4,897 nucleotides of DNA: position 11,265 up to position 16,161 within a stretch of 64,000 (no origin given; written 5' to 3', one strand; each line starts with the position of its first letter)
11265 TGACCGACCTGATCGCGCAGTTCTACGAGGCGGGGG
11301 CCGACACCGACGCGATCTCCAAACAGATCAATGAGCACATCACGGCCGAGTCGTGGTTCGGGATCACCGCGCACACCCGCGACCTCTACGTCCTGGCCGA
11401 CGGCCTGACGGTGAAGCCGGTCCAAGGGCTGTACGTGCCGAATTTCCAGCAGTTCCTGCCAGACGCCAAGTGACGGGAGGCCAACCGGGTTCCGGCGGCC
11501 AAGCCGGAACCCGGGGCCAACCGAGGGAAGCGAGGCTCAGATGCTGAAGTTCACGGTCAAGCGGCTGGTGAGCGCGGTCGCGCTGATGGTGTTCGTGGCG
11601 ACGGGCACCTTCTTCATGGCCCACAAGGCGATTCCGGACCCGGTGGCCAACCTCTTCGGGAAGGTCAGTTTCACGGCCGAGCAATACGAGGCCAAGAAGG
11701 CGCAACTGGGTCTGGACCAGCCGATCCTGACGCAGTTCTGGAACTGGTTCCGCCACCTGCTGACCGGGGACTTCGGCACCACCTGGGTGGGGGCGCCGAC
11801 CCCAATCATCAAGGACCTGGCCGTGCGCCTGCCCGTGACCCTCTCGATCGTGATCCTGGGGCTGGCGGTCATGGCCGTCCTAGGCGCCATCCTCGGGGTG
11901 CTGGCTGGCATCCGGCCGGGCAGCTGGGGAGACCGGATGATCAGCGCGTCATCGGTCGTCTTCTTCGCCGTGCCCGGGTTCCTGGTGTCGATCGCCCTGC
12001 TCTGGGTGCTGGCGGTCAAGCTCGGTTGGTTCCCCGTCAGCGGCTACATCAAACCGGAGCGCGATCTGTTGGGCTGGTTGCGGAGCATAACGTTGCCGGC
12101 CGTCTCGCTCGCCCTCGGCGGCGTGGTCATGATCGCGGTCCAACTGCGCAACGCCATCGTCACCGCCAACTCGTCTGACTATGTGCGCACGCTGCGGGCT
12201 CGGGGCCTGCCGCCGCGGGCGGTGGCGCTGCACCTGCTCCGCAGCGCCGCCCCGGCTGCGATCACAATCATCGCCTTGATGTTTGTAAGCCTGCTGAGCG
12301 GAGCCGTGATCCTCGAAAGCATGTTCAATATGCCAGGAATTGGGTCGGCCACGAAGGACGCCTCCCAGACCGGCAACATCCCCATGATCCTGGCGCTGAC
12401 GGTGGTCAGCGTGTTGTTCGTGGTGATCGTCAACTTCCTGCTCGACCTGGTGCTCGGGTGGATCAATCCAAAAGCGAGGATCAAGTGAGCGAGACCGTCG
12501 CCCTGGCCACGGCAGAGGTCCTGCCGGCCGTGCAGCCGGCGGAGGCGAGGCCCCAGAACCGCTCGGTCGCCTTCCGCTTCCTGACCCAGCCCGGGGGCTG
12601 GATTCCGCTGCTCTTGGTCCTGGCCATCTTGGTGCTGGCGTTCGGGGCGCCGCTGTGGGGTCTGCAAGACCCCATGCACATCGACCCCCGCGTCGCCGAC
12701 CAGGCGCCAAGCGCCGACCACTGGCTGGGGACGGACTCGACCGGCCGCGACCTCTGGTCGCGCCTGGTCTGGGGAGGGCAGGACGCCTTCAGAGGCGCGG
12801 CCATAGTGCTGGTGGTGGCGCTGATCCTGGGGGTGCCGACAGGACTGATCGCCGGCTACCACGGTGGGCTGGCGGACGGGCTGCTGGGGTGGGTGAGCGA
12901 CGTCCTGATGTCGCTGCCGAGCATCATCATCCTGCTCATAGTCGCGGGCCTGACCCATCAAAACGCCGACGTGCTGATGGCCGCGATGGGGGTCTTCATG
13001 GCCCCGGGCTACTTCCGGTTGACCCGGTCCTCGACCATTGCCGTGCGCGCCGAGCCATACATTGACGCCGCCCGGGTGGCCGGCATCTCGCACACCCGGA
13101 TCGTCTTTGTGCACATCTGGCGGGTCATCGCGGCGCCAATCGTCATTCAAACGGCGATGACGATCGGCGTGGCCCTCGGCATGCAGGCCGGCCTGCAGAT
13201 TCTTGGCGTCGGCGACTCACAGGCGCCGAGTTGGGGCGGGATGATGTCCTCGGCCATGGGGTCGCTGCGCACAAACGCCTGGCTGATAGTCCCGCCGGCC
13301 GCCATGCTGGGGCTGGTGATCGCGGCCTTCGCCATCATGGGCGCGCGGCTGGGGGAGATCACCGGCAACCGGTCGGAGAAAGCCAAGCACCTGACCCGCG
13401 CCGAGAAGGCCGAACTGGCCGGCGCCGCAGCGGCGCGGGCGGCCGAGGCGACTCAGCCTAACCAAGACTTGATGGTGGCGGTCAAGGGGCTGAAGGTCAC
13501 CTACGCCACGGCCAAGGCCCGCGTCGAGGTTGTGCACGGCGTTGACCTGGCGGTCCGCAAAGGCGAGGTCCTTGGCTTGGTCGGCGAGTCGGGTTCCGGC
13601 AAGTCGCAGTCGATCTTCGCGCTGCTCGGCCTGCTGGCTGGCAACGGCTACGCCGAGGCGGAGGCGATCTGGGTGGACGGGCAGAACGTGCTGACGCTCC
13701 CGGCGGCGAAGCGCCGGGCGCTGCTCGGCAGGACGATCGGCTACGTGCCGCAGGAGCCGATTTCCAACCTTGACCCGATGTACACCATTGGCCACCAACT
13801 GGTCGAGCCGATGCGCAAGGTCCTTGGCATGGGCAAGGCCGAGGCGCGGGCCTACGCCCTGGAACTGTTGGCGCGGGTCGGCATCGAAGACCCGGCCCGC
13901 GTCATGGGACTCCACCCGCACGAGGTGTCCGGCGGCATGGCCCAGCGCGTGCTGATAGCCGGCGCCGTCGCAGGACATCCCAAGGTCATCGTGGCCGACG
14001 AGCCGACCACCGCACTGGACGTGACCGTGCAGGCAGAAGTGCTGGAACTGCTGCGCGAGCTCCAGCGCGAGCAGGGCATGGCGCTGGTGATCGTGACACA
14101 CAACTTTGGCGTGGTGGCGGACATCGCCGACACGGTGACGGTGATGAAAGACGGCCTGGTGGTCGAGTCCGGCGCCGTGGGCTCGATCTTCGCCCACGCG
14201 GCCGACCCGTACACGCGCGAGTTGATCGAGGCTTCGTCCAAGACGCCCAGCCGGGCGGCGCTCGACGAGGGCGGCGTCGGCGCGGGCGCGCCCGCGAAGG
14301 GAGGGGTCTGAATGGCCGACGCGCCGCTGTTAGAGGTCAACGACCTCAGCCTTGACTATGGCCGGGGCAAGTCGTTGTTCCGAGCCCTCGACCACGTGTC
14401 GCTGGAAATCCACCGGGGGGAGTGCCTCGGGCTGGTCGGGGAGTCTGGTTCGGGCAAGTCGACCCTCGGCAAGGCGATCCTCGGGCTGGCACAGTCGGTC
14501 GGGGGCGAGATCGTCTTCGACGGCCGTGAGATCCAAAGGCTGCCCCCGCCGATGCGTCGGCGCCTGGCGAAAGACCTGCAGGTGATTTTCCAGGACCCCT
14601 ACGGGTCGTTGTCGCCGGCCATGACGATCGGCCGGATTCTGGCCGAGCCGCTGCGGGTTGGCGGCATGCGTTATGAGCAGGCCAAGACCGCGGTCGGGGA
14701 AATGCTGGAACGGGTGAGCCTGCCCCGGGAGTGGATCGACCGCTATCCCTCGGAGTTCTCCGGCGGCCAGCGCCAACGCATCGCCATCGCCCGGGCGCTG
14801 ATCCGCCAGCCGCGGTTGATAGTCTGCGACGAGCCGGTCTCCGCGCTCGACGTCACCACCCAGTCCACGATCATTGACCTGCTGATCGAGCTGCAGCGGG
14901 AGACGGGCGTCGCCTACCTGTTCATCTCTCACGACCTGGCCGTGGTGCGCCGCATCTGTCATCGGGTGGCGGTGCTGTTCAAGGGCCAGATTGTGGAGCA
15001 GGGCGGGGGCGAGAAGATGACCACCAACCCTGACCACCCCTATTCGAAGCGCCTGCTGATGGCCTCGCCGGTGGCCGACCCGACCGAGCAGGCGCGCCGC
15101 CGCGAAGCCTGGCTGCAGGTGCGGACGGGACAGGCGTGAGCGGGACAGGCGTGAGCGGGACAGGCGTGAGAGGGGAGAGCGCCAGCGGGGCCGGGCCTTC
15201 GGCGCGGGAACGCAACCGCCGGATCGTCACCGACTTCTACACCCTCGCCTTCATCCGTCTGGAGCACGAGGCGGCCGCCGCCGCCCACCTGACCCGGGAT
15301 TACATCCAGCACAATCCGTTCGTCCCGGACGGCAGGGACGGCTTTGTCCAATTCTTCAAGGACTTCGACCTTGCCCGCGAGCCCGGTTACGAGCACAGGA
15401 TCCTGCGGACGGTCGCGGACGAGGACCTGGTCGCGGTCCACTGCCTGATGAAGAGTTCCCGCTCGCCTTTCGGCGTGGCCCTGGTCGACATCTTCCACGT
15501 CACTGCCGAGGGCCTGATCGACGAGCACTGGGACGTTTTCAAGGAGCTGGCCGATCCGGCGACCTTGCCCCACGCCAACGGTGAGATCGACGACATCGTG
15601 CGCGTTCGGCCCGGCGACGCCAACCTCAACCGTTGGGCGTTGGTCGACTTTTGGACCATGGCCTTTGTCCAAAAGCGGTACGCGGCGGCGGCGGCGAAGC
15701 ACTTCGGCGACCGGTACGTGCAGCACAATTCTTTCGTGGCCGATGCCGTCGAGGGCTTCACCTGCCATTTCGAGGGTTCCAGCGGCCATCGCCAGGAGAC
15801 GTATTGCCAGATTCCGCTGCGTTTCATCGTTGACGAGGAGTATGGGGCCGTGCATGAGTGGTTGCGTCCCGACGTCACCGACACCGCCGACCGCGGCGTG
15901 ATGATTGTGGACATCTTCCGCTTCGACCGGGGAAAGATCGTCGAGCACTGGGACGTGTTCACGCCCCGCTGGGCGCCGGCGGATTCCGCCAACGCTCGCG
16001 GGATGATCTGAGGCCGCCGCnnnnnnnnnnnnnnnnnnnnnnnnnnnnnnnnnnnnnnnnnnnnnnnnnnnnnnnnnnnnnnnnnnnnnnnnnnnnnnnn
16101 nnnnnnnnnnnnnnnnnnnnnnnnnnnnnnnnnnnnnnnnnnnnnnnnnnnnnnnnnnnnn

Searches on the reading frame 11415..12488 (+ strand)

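Call 13: search_protein_families(library=pfam, proteins=[window:11415-12488:+], max_evalue=1e-8)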
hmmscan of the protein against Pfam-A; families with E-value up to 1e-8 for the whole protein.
window:11415-12488:+ (357 aa): 2 families
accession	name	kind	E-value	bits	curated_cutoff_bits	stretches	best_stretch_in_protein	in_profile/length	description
PF00528.27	BPD_transp_1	-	6.6e-30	104.6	26.4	1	157-355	1-183/184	Binding-protein-dependent transport system inner membrane component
PF19300.4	BPD_transp_1_N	-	3.6e-12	46.9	23.8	1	43-120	1-77/114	Binding-prot-dependent transport system membrane comp, N-term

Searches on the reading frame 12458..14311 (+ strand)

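Call 6: search_protein_families(library=pfam, proteins=[window:12458-14311:+], max_evalue=0.001)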
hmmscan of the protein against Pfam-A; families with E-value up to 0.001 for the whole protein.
window:12458-14311:+ (617 aa): 3 families
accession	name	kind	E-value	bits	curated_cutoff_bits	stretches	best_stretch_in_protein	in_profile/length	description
PF00005.33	ABC_tran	-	6.5e-26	92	25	1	360-518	2-137/137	ABC transporter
PF00528.27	BPD_transp_1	-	1.1e-18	68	26.4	1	125-294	1-170/184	Binding-protein-dependent transport system inner membrane component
PF13304.12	AAA_21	-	0.00089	19.8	27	0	488-551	236-301/304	AAA domain, putative AbiEii toxin, Type IV TA system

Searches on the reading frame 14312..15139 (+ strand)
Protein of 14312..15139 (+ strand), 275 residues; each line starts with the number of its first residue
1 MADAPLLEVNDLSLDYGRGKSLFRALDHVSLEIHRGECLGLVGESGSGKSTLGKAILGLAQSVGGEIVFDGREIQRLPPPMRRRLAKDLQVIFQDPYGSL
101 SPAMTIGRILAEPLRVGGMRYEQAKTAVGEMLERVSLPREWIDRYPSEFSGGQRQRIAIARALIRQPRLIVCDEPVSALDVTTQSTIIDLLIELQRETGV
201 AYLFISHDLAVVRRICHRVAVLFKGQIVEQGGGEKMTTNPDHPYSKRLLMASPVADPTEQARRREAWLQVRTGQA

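Call 6: search_protein_families(library=pfam, proteins=[window:14312-15139:+], max_evalue=0.001)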
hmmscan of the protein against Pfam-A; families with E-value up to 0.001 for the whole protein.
window:14312-15139:+ (275 aa): 4 families
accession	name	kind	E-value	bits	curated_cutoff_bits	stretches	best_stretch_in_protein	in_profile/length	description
PF00005.33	ABC_tran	-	2.6e-32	112.7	25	1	26-176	1-136/137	ABC transporter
PF13304.12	AAA_21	-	4.8e-09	37.2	27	0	145-212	234-303/304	AAA domain, putative AbiEii toxin, Type IV TA system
PF02463.25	SMC_N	-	0.00018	21.5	40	0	23-58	10-49/220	RecF/RecN/SMC N terminal domain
PF08352.17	oligo_HPY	-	0.0006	20.6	27.1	0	228-262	1-34/65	Oligopeptide/dipeptide transporter, C-terminal region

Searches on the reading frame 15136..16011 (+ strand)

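Call 6: search_protein_families(library=pfam, proteins=[window:15136-16011:+], max_evalue=0.001)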
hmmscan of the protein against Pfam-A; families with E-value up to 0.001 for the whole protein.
window:15136-16011:+ (291 aa): 2 families
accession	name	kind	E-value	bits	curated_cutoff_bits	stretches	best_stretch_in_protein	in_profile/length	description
PF12680.13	SnoaL_2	-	2.5e-12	47.7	27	1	46-131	14-102/102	SnoaL-like domain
PF07366.18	SnoaL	-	6.8e-10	39.3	28.4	1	41-138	12-120/126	SnoaL-like polyketide cyclase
